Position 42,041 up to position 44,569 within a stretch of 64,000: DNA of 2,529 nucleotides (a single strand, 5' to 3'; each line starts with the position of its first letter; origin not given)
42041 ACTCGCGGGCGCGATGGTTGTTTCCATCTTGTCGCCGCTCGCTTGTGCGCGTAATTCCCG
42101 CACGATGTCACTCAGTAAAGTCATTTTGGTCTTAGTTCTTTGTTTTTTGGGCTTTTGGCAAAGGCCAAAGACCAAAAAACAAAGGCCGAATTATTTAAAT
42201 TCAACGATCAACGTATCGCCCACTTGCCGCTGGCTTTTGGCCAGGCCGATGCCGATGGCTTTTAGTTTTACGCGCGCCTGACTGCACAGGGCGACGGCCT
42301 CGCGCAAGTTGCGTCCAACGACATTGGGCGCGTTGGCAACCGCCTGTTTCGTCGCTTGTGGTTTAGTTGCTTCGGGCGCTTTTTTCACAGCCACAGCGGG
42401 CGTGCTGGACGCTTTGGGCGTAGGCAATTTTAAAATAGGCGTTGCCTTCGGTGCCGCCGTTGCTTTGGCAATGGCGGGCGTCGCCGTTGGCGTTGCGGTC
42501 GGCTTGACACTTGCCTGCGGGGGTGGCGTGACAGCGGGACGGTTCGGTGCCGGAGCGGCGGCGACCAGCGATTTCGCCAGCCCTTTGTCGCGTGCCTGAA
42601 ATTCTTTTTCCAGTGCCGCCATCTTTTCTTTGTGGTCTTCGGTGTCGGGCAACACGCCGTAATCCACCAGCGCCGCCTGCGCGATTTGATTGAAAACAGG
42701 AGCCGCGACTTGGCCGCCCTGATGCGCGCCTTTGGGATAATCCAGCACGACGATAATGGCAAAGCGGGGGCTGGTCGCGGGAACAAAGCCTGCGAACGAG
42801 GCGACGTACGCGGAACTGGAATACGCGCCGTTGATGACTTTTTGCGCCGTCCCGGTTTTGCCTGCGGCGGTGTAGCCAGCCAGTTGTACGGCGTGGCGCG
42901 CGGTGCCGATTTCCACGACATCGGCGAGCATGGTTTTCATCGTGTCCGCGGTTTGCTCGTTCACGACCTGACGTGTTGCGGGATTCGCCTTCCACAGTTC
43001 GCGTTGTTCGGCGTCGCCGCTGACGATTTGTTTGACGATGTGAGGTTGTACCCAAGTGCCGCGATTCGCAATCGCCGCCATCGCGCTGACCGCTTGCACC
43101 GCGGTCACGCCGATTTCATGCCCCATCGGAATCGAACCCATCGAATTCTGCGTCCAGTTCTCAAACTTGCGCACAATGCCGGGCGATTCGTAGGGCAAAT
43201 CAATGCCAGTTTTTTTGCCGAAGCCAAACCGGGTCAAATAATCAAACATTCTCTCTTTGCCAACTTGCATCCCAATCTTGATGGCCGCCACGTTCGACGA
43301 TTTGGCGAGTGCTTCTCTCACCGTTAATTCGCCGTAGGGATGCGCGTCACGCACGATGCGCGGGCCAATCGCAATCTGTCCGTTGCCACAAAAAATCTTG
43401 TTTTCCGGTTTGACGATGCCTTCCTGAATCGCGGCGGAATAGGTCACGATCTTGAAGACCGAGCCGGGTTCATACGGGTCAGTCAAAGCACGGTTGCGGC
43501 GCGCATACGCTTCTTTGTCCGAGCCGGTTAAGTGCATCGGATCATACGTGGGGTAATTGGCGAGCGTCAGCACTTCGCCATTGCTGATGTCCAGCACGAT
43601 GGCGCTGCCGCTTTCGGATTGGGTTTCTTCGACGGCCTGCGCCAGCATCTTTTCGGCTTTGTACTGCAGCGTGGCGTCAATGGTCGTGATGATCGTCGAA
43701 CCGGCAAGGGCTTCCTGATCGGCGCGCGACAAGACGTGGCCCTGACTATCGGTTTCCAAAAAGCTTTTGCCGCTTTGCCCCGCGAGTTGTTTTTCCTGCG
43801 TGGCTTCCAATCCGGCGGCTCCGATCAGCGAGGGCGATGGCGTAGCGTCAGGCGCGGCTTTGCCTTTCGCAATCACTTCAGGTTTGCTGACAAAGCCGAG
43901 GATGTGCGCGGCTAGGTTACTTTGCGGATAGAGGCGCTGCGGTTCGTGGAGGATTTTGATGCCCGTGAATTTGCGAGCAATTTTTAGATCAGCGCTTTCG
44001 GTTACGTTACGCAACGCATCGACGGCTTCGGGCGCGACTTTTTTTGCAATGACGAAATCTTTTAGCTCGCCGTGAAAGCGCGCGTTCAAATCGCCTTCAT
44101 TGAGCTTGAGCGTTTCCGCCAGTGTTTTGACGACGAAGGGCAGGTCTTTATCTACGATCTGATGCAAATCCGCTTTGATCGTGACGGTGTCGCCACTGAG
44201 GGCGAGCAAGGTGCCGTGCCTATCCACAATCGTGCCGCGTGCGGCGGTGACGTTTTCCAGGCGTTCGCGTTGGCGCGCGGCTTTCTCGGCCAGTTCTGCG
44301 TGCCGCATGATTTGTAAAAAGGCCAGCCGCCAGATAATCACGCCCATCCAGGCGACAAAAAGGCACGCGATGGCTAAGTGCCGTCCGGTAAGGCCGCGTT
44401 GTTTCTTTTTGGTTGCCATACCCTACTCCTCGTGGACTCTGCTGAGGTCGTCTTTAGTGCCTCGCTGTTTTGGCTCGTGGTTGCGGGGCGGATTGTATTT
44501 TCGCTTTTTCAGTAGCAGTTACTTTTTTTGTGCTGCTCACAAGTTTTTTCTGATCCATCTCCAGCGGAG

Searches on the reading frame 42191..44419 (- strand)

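Call 71: search_protein_families(library=ncbifam, proteins=[window:42191-44419:-], max_evalue=0.00001)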
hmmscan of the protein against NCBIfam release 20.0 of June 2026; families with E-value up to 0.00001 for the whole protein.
window:42191-44419:- (742 aa): 24 families
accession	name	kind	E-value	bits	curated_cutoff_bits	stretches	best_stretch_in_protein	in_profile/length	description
TIGR02214.1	spoVD_pbp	equivalog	8.4e-119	397.7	688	1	15-603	3-574/636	stage V sporulation protein D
TIGR03423.1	pbp2_mrdA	equivalog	3.6e-107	359.3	455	1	13-584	2-591/593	penicillin-binding protein 2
NF053573.1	PBP2_PenA_Neis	exception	3.4e-82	276.8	1105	1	6-591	20-568/572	peptidoglycan D,D-transpeptidase PBP2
NF011685.0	PRK15105.1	subfamily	3.3e-72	243.9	737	1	16-600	27-574/588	peptidoglycan glycosyltransferase FtsI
NF038271.1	strep_PBP2X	exception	1.5e-60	205.3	1050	1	4-582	15-611/750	penicillin-binding protein PBP2X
NF008061.0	PRK10795.1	equivalog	1.4e-40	139.5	962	1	22-534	30-561/634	peptidoglycan DD-transpeptidase MrdA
TIGR02074.1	PBP_1a_fam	subfamily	8.5e-40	137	508.75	1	238-584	221-533/535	PBP1A family penicillin-binding protein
NF051842.1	PBP4_5_Efaec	equivalog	5.9e-36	124.1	700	1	54-562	158-648/668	penicillin-binding protein PBP4(5)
NF051885.1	tranpepglycosPbpC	equivalog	4.1e-26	91.8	900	1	215-528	259-547/632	multimodular transpeptidase-transglycosylase PbpC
NF038278.1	strep_PBP2B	exception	4.3e-26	91.6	975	2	383-571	468-662/678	penicillin-binding protein PBP2B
NF033378.1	MECD_PBP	exception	3.4e-19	68.6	1450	1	48-544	140-628/678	PBP2a family beta-lactam-resistant peptidoglycan transpeptidase MecD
NF000406.1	MECB_PBP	exception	7.2e-17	61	1450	1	49-545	138-626/674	PBP2a family beta-lactam-resistant peptidoglycan transpeptidase MecB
NF000237.1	MECA_PBP2A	equivalog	1.3e-16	60.1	750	1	49-526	139-602/668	PBP2a family beta-lactam-resistant peptidoglycan transpeptidase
TIGR02071.1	PBP_1b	equivalog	7.5e-16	57.4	717.75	1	235-527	364-636/729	penicillin-binding protein 1B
NF038272.1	strep_PBP1A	exception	3.4e-14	52.1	1075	1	316-526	364-560/658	penicillin-binding protein PBP1A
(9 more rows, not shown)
